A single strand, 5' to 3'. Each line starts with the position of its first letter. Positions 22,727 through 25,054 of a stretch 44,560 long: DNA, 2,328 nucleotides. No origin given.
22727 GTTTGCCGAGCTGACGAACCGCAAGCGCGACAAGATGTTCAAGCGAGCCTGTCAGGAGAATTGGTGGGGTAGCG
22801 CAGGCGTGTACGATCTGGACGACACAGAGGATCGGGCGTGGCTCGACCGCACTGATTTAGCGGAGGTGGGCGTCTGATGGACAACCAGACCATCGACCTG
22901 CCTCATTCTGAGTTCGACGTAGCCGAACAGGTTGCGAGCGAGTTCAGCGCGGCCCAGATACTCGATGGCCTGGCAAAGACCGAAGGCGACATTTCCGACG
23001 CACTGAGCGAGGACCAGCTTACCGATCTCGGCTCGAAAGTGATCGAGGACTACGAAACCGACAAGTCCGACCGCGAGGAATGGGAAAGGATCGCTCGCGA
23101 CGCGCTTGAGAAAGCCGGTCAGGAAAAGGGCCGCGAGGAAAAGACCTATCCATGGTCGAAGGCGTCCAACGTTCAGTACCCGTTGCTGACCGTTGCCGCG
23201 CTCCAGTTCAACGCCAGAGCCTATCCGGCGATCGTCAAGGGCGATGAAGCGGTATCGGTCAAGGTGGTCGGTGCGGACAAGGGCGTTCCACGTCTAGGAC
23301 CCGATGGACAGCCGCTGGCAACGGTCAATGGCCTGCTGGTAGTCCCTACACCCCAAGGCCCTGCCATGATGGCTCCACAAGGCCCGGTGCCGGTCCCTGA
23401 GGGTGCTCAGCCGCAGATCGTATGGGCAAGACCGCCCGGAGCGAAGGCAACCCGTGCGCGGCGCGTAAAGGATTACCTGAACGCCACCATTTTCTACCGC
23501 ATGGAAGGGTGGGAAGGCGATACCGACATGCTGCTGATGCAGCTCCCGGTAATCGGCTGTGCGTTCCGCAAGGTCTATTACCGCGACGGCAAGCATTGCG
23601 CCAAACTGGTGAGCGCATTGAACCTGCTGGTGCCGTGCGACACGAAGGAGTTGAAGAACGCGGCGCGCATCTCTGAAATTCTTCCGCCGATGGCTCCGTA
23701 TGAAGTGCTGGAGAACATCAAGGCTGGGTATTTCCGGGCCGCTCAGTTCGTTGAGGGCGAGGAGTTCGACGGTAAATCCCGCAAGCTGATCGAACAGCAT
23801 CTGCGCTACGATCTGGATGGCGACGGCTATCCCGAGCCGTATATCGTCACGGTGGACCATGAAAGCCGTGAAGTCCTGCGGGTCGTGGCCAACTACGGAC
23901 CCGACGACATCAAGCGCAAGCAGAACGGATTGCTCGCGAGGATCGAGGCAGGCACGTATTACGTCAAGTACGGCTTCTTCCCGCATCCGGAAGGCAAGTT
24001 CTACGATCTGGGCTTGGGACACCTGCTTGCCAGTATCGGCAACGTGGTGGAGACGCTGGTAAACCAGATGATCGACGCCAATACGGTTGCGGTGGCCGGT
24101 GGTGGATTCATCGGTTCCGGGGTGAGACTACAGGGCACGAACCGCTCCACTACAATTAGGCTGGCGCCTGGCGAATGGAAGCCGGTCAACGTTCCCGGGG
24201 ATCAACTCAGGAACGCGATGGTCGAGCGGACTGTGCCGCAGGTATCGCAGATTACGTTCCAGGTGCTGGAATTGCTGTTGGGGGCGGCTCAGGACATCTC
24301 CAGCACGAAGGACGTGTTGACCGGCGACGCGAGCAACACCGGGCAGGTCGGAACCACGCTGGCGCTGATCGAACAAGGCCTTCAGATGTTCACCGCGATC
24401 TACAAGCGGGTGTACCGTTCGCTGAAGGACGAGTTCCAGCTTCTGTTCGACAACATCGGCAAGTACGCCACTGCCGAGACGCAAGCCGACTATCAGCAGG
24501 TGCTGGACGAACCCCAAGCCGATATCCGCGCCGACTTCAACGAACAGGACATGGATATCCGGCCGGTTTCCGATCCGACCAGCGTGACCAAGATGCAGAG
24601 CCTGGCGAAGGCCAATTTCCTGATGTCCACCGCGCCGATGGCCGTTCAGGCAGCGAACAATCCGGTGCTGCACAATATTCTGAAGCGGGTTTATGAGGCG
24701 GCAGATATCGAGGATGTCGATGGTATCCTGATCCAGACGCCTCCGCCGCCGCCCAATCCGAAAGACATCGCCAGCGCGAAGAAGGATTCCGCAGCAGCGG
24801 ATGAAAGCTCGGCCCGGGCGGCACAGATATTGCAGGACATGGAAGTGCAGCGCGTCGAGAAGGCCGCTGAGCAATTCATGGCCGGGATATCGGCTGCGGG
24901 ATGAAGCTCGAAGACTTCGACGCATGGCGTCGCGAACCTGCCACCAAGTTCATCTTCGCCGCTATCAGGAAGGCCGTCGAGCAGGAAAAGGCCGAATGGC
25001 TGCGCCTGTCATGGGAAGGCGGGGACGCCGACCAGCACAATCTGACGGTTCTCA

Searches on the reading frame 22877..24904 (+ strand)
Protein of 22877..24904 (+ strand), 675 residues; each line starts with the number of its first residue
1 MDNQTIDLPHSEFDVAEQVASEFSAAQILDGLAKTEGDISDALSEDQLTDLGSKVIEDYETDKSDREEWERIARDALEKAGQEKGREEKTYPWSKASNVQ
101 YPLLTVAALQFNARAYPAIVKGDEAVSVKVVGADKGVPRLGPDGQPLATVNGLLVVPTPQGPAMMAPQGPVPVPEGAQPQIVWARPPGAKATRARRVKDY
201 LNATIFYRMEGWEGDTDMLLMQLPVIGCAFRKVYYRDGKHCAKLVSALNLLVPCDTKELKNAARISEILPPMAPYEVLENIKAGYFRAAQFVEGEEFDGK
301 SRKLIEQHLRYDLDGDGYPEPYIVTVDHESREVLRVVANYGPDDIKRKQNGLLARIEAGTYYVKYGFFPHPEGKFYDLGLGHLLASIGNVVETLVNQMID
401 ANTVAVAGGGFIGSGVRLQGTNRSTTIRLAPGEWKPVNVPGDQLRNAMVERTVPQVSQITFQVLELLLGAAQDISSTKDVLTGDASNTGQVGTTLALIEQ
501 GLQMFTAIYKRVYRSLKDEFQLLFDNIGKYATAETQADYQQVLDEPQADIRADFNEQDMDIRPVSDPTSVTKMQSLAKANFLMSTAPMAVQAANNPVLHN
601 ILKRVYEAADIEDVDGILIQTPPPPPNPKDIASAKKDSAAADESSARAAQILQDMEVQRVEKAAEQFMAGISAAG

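Call 55: search_protein_families(library=pfam, proteins=[window:22877-24904:+], max_evalue=0.001)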
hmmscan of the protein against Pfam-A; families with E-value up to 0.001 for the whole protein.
window:22877-24904:+ (675 aa): 1 family
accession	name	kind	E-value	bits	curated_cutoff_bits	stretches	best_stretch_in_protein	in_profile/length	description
PF23899.1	SU10_portal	-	5.9e-09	35.4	30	1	303-633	275-580/593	Phage SU10 portal protein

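Call 82: search_protein_families(library=pfam, alignment_id=A6, max_evalue=0.001)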
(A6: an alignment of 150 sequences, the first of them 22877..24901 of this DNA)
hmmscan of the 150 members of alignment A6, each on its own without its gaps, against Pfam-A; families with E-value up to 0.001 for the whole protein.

A. member 1, window:22877-24901:+ (675 aa): 1 family
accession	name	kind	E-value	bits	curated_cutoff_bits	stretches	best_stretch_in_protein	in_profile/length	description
PF23899.1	SU10_portal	-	5.9e-09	35.4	30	1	303-633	275-580/593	Phage SU10 portal protein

B. families by the number of members that match (of 150 scanned): 31 families (the first 25 are shown)
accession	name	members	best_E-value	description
PF01381.28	HTH_3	2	3.2e-12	Helix-turn-helix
PF00959.24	Phage_lysozyme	1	9.8e-40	Phage lysozyme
PF01385.25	OrfB_IS605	1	3.6e-24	Probable transposase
PF00132.30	Hexapep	1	4.5e-22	Bacterial transferase hexapeptide (six repeats)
PF07282.18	Cas12f1-like_TNB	1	9.7e-22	Cas12f1-like, TNB domain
PF05772.17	NinB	1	6.3e-21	NinB protein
PF14216.11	DUF4326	1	1.2e-18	Domain of unknown function (DUF4326)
PF06356.17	DUF1064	1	3.4e-15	Protein of unknown function (DUF1064)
PF24175.2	SU10_adaptor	1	3.1e-13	SU10 adaptor protein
PF13560.12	HTH_31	1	1.1e-12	Helix-turn-helix domain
PF00472.26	RF-1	1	1.6e-12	RF-1 domain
PF12323.14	HTH_OrfB_IS605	1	1.4e-11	Helix-turn-helix domain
PF18741.7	MTES_1575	1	2.4e-11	REase_MTES_1575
PF14354.12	Lar_restr_allev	1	8.5e-11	Restriction alleviation protein Lar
PF00589.27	Phage_integrase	1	1.2e-10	Phage integrase family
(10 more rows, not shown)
